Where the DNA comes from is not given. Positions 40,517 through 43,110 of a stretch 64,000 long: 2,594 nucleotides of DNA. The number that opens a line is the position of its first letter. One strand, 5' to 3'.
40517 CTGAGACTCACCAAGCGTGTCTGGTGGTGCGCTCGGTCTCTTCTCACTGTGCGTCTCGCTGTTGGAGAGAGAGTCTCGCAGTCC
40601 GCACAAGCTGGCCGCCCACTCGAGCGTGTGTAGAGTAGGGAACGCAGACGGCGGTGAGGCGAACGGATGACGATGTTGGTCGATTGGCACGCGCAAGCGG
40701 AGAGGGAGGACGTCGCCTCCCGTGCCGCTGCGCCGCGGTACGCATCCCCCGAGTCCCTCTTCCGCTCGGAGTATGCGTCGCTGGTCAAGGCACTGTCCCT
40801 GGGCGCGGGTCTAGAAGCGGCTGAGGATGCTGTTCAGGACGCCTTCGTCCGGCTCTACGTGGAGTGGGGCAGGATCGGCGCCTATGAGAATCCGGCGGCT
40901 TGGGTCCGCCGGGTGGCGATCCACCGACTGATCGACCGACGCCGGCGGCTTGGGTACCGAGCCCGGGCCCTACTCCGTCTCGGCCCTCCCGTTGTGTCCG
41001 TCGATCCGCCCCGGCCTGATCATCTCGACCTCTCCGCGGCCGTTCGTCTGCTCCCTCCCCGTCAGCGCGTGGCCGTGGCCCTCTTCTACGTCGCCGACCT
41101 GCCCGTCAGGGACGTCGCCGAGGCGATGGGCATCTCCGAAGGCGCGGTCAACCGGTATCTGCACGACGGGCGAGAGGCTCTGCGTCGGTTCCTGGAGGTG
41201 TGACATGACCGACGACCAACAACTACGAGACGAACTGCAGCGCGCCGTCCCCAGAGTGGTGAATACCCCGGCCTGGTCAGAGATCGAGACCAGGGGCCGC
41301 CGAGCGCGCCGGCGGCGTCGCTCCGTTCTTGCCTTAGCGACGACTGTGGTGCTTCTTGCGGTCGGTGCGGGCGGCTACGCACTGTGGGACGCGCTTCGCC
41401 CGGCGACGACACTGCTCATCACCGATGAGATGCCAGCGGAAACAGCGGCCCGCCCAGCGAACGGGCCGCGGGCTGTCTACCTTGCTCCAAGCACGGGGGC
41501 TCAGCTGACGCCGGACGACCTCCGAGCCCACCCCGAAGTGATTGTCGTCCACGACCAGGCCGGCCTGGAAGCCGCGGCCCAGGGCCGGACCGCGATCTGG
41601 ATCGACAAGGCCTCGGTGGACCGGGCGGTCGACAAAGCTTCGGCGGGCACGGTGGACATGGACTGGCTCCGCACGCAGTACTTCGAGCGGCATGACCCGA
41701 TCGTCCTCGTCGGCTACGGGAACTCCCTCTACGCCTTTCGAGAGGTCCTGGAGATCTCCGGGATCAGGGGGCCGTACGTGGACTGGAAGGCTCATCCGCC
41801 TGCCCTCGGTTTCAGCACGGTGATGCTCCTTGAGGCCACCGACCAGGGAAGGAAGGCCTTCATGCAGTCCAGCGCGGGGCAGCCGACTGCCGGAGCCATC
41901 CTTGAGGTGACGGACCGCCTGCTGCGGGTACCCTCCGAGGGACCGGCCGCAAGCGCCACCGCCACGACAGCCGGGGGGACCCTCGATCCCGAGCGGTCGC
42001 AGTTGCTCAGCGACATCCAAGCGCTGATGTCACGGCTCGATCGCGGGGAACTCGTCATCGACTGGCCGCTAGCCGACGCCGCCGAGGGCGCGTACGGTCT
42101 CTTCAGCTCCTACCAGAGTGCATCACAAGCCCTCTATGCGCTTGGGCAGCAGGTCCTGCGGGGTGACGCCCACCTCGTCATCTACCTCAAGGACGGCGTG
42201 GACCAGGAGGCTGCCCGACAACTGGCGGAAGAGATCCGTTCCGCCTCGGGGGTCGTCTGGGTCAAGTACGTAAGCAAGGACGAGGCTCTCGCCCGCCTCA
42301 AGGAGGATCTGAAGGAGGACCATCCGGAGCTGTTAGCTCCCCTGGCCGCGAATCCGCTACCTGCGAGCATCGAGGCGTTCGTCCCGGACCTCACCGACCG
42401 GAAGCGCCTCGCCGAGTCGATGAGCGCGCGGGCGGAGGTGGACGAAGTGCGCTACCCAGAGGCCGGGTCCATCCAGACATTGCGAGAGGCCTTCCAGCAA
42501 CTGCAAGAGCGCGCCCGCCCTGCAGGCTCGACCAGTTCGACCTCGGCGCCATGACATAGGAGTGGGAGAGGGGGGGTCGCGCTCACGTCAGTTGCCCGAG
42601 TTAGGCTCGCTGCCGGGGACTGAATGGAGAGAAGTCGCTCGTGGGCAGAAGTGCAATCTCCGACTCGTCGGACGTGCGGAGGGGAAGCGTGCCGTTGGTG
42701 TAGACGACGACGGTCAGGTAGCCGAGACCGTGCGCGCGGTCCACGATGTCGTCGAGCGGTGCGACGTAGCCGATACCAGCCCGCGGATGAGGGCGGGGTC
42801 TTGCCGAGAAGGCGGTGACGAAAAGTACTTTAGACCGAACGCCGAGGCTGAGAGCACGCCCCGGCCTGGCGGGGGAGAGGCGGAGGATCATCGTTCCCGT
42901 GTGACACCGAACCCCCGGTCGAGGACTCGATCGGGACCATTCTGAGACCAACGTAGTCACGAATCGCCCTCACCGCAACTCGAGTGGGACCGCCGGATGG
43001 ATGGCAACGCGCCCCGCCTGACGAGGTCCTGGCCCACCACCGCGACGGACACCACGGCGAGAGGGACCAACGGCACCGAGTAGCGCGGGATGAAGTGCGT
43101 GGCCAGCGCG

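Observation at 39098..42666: Three same-orientation copies of a 23-nt repeat bracket two small gene modules (cassette-like organisation)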

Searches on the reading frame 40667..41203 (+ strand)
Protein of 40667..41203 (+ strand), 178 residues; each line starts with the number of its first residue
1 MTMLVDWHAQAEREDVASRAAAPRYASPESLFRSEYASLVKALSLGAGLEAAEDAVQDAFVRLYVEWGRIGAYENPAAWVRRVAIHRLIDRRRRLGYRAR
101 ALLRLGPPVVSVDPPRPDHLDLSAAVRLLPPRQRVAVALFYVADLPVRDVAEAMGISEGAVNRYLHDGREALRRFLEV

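Call 9: search_protein_families(library=pfam, proteins=[window:40667-41203:+], max_evalue=0.01)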
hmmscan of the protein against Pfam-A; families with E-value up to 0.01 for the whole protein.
window:40667-41203:+ (178 aa): 7 families
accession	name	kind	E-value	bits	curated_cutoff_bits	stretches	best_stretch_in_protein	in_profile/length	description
PF08281.18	Sigma70_r4_2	-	3.1e-14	52.8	25.7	1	121-172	3-54/54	Sigma-70, region 4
PF04545.22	Sigma70_r4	-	1.3e-08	34.7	24.1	1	129-173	5-49/50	Sigma-70, region 4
PF04542.20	Sigma70_r2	-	2.2e-08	34.2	24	1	45-95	16-68/71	Sigma-70 region 2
PF13384.12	HTH_23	-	0.00024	21.3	24.6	1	132-167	5-40/50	Homeodomain-like domain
PF07638.17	Sigma70_ECF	-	0.00057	20.3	21.1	1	91-174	96-181/185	ECF sigma factor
PF13542.12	HTH_Tnp_ISL3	-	0.0011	18.8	27.4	1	142-167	24-49/51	Helix-turn-helix domain of transposase family ISL3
PF13412.12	HTH_24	-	0.0061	16.5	21.9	0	144-165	17-38/48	Winged helix-turn-helix DNA-binding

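Call 18: find_encoding_contigs(protein=window:40667-41203:+, flank=10000, max_places=10)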
Protein window:40667-41203:+ (178 aa): no gene with exactly this product is on record in the collection.

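Call 27: search_protein_families(library=ncbifam, proteins=[window:40667-41203:+], max_evalue=1)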
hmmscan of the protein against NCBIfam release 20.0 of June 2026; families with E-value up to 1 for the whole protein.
window:40667-41203:+ (178 aa): 86 families (the best 25 are shown)
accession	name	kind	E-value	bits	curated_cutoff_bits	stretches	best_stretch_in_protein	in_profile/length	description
TIGR02983.1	SigE-fam_strep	subfamily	8.6e-30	103.8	141.55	1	31-176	11-158/162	SigE family RNA polymerase sigma factor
TIGR02937.1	sigma70-ECF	superfamily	6.1e-18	65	42.9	2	121-175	110-164/165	sigma-70 family RNA polymerase sigma factor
NF004113.0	PRK05602.1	equivalog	4.3e-14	52.6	208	1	50-177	70-202/211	RNA polymerase sigma factor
TIGR02954.1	Sig70_famx3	hypoth_equivalog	5.5e-14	52.3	188.5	1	26-177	16-168/170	RNA polymerase sigma-70 factor, TIGR02954 family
NF006550.0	PRK09047.1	equivalog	5.5e-14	52.1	173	2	121-177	132-188/194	RNA polymerase sigma factor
TIGR02948.1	SigW_bacill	equivalog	1.2e-12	48.3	243.1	2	124-176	132-184/187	RNA polymerase sigma factor SigW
NF007223.0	PRK09641.1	equivalog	1.9e-12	47.4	209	2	123-176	131-184/187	RNA polymerase sigma factor SigW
TIGR02989.1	Sig-70_gvs1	subfamily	3.8e-12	46.4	124.55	1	44-174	20-156/158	RNA polymerase sigma-70 factor, Rhodopirellula/Verrucomicrobium family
NF009171.0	PRK12518.1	equivalog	5.3e-12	45.9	208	1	4-177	5-185/191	RNA polymerase sigma factor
NF058625.1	sigma_PG0214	equivalog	6.1e-12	45.6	130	1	42-175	21-160/170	GFO_1088 family ECF-type sigma factor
NF009190.0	PRK12538.1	equivalog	6.5e-11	42.4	303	1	50-176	88-219/233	RNA polymerase sigma factor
NF007225.0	PRK09643.1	equivalog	6.5e-11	42.3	190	1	20-177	22-183/204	RNA polymerase sigma factor SigM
TIGR02985.1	Sig70_bacteroi1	subfamily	8.8e-11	42.3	126.4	2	122-176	108-162/162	RNA polymerase sigma-70 factor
NF009165.0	PRK12512.1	equivalog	1.3e-10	41.2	198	1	43-173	44-176/184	RNA polymerase sigma factor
NF006089.0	PRK08241.1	subfamily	4.1e-10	39.3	240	2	120-173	148-201/343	RNA polymerase subunit sigma-70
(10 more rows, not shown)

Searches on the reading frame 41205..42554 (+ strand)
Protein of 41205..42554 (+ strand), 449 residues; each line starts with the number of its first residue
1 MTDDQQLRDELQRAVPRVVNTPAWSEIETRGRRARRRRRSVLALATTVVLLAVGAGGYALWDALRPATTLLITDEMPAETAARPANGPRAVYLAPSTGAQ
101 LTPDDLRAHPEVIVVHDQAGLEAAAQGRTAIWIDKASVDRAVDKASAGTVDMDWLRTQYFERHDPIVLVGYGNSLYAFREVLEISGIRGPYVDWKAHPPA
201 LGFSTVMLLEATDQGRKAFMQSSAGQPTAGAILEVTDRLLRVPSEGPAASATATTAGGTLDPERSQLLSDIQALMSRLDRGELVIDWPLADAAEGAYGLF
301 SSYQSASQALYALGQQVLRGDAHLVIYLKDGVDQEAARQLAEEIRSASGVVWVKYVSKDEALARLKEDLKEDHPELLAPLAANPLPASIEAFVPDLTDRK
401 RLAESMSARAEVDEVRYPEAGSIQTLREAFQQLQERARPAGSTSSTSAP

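Call 9: search_protein_families(library=pfam, proteins=[window:41205-42554:+], max_evalue=0.01)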
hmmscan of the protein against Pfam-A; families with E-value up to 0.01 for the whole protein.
window:41205-42554:+ (449 aa): 1 family
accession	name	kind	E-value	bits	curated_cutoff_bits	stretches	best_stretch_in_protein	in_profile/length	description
PF18075.7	FtsX_ECD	-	5.1e-18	65.9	23.5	1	325-415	4-96/96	FtsX extracellular domain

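Call 19: find_homologous_proteins(query=window:41205-42554:+, max_evalue=0.00001)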
Query window:41205-42554:+ (449 aa): 5 proteins with E <= 0.00001 among 8000 candidates.
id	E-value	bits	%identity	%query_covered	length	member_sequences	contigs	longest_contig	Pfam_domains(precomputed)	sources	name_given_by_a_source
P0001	8.7e-287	969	100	100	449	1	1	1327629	PF18075.9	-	-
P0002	4.9e-35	139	87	18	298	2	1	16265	-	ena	-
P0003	8.7e-20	89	39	42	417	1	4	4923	PF18075.9,PF11611.14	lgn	-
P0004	1.8e-19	88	37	40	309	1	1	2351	-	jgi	jgi:hypothetical protein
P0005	5.1e-18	83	39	41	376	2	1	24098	PF18075.9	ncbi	-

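Call 20: find_encoding_contigs(protein=P0002, flank=10000)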
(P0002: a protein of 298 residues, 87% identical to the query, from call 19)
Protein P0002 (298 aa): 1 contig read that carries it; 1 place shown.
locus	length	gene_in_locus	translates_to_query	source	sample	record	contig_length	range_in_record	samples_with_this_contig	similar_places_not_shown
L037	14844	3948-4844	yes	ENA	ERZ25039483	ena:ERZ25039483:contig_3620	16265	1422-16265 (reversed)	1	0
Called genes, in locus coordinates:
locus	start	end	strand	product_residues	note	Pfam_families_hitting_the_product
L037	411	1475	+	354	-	PF09339:HTH_IclR (faint), PF12802:MarR_2 (weak), PF09952:AbiEi_2 (weak)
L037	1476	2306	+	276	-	PF12281:NTP_transf_8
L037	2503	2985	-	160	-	-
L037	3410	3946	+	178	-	PF04542:Sigma70_r2, PF08281:Sigma70_r4_2, PF04545:Sigma70_r4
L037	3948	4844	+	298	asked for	-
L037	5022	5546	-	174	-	-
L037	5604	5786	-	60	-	-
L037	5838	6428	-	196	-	-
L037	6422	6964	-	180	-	PF00395:SLH (weak)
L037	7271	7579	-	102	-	-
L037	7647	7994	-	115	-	-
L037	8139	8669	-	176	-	-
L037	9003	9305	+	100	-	-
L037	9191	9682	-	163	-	-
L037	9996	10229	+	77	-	-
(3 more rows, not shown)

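Call 21: find_encoding_contigs(protein=P0005, flank=10000)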
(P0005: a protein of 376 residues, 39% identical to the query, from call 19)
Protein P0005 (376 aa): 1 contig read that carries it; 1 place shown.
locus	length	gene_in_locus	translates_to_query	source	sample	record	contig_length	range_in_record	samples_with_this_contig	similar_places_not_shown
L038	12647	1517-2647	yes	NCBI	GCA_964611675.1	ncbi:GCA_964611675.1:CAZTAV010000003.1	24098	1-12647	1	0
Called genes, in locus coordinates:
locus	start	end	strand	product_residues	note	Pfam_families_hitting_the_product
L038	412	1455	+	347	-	PF00395:SLH, PF00565:SNase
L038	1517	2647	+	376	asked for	PF18075:FtsX_ECD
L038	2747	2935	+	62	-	-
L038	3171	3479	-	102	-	-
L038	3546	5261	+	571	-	PF14104:DUF4277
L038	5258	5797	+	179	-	-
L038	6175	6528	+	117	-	PF07638:Sigma70_ECF (weak), PF08281:Sigma70_r4_2, PF04545:Sigma70_r4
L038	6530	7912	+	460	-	PF18075:FtsX_ECD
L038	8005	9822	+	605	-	PF00395:SLH (weak)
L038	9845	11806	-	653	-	PF00395:SLH, PF00565:SNase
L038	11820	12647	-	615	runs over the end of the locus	PF26549:Tricorn_N (faint), PF00395:SLH (faint)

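Call 27: search_protein_families(library=ncbifam, proteins=[window:41205-42554:+], max_evalue=1)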
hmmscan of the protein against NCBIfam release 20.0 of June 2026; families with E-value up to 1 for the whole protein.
window:41205-42554:+ (449 aa): 5 families
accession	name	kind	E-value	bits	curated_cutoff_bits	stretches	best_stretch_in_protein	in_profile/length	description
TIGR00439.2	FtsX_Gneg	equivalog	4.1e-15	55.8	255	1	318-427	50-160/292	permease-like cell division protein FtsX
NF038347.1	FtsX_Gpos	exception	7.5e-11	41.9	225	1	320-428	55-162/296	permease-like cell division protein FtsX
NF052375.1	antisigma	equivalog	0.0035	17.3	100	1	6-106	53-157/217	anti-sigma factor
NF038346.1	FtsX_actino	exception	0.0042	16.5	250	1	332-416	76-163/308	permease-like cell division protein FtsX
NF049861.1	SCO2400_fam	subfamily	0.0099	16.5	55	1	24-56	80-112/136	SCO2400 family protein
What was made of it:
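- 40443..42643 (+): Module 1 (B-C interval, 2201 nt). It holds the ECF sigma (40667-41203) and an anti-sigma with a C-terminal FtsX_ECD domain (41205-42554). calls 9, 27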

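Call 60: find_encoding_contigs(protein=P0001, flank=10000, max_places=3)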
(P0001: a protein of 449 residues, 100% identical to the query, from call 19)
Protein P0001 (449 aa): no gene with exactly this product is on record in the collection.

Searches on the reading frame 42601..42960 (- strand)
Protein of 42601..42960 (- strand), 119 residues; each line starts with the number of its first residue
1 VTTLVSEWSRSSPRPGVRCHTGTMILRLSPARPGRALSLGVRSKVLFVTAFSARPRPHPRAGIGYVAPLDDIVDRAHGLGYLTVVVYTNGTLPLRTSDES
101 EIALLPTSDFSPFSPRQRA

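Call 9: search_protein_families(library=pfam, proteins=[window:42601-42960:-], max_evalue=0.01)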
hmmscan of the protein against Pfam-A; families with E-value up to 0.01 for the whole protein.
window:42601-42960:- (119 aa): 0 families

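Call 12: search_protein_families(library=pfam, proteins=[window:42601-42960:-], max_evalue=10)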
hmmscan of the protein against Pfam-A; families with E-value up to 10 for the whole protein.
window:42601-42960:- (119 aa): 0 families

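Call 26: search_solved_structures(query=window:42604-42891:-, max_evalue=10, show_alignments=3)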
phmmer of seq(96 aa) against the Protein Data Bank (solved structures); distinct sequences matched with E-value up to 10: 1.
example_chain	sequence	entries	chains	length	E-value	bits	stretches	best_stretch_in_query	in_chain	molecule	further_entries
2yx0_A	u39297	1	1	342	1.1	12.7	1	46-85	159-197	radical sam enzyme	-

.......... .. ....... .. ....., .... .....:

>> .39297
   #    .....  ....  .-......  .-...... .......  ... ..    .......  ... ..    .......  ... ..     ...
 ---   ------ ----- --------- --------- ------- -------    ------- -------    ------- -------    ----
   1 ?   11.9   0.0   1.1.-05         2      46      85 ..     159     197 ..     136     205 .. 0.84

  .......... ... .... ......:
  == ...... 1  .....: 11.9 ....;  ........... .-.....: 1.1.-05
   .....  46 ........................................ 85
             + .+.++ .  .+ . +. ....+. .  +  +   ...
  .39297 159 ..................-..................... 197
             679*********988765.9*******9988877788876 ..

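Call 27: search_protein_families(library=ncbifam, proteins=[window:42601-42960:-], max_evalue=1)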
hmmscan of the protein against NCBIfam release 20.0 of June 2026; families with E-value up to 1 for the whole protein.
window:42601-42960:- (119 aa): 0 families

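Call 33: search_protein_representatives(protein=window:42601-42960:-)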
Query: 119 residues. Proteins with E-value up to 0.001 (for the whole library): 5; up to 1e-10: 0; up to 1e-30: 0. The best 5 are listed.
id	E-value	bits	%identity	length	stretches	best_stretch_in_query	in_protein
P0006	1.4e-07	47.7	82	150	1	68-100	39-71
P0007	1.9e-07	47.3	88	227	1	69-100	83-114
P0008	9.9e-06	41.7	75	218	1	69-100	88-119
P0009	2.2e-05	40.6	26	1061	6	77-118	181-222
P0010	7.6e-04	35.6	68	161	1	68-98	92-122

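Call 37: find_homologous_proteins(query=P0007, max_evalue=1e-10)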
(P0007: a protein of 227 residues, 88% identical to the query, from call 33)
Query P0007 (227 aa): 809 proteins with E <= 1e-10 among 4654 candidates; the best 120 are listed.
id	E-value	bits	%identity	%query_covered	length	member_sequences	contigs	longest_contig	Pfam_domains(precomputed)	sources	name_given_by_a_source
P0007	5.4e-151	518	100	100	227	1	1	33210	PF04055.28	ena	-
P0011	1.0e-94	334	91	70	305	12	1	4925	PF04055.28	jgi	jgi:Fe-coproporphyrin III synthase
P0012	1.7e-94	333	91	70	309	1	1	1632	PF04055.28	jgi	jgi:MoaA/NifB/PqqE/SkfB family radical SAM enzyme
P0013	6.2e-94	332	87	71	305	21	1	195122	PF04055.28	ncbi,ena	-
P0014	7.5e-94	331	91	69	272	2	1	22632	PF04055.28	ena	-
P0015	2.8e-93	329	91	70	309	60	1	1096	PF04055.28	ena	-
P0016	6.8e-93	328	89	70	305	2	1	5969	PF04055.28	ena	-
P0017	9.0e-93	328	89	71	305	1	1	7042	PF04055.28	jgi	jgi:Fe-coproporphyrin III synthase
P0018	1.8e-92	327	89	70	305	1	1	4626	PF04055.28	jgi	-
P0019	1.2e-91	324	87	70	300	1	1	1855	PF04055.28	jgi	jgi:MoaA/NifB/PqqE/SkfB family radical SAM enzyme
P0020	2.2e-91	323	88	71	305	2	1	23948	PF04055.28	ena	-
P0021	3.9e-90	319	87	70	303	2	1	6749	PF04055.28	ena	-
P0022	7.2e-89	315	84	70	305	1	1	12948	PF04055.28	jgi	jgi:Fe-coproporphyrin III synthase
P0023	1.4e-88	314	86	70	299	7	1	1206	PF04055.28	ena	-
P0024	2.5e-88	313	85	70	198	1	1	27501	PF04055.28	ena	-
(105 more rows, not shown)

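Call 38: find_encoding_contigs(protein=P0007, flank=10000, max_places=3)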
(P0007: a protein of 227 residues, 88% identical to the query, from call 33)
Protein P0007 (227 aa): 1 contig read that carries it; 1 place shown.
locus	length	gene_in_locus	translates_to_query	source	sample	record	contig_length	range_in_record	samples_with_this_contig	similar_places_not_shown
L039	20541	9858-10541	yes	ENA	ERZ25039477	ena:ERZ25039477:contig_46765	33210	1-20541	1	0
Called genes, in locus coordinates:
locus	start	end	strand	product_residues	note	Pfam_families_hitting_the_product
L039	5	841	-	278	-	PF00884:Sulfatase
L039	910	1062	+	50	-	-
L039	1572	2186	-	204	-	PF13186:SPASM, PF02810:SEC-C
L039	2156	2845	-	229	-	-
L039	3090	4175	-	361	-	PF04480:DUF559 (weak), PF18741:MTES_1575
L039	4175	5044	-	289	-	PF14355:Abi_C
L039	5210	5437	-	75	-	-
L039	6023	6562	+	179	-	PF00589:Phage_integrase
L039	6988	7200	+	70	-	PF08281:Sigma70_r4_2, PF04545:Sigma70_r4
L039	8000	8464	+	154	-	-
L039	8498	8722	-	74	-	-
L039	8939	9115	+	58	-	-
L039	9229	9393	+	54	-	PF09723:Zn_ribbon_8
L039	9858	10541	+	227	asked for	PF04055:Radical_SAM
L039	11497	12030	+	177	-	-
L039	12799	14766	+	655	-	PF01564:Spermine_synth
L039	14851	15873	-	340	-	PF03176:MMPL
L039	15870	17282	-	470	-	PF03176:MMPL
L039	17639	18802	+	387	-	PF00595:PDZ, PF13180:PDZ_2, PF17820:PDZ_6, PF03572:Peptidase_S41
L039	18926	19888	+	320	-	PF02558:ApbA, PF08546:ApbA_C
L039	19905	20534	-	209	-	PF22903:DA-like (weak), PF25581: (faint)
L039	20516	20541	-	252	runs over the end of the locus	-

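Call 39: find_encoding_contigs(protein=P0013, flank=10000, max_places=3)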
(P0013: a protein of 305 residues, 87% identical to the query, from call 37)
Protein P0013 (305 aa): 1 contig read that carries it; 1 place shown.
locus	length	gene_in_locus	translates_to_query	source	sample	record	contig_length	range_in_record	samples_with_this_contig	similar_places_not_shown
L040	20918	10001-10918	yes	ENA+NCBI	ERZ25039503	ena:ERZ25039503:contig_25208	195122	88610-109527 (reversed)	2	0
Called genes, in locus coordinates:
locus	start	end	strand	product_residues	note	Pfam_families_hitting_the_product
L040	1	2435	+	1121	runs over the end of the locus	PF00211:Guanylate_cyc, PF24463:DUF7577 (weak), PF13191:AAA_16, PF13401:AAA_22 (weak)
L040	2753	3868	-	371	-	PF22903:DA-like (weak)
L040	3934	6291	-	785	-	PF00884:Sulfatase, PF01663:Phosphodiest (faint), PF16347:SGSH_C (weak)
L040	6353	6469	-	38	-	-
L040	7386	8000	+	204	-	PF00440:TetR_N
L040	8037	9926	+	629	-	PF00916:Sulfate_transp, PF01740:STAS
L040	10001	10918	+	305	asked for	PF04055:Radical_SAM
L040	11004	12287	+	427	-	PF04055:Radical_SAM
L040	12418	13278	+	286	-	-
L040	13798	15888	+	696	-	PF05547:Peptidase_M6 (faint), PF19077:Big_13 (faint)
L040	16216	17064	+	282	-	PF00892:EamA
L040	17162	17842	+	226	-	-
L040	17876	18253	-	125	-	PF14472:DUF4429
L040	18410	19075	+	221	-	PF13240:Zn_Ribbon_1 (faint)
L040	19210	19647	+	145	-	PF13473:Cupredoxin_1, PF00127:Copper-bind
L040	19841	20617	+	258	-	-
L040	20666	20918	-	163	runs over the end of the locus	PF04542:Sigma70_r2, PF08281:Sigma70_r4_2, PF04545:Sigma70_r4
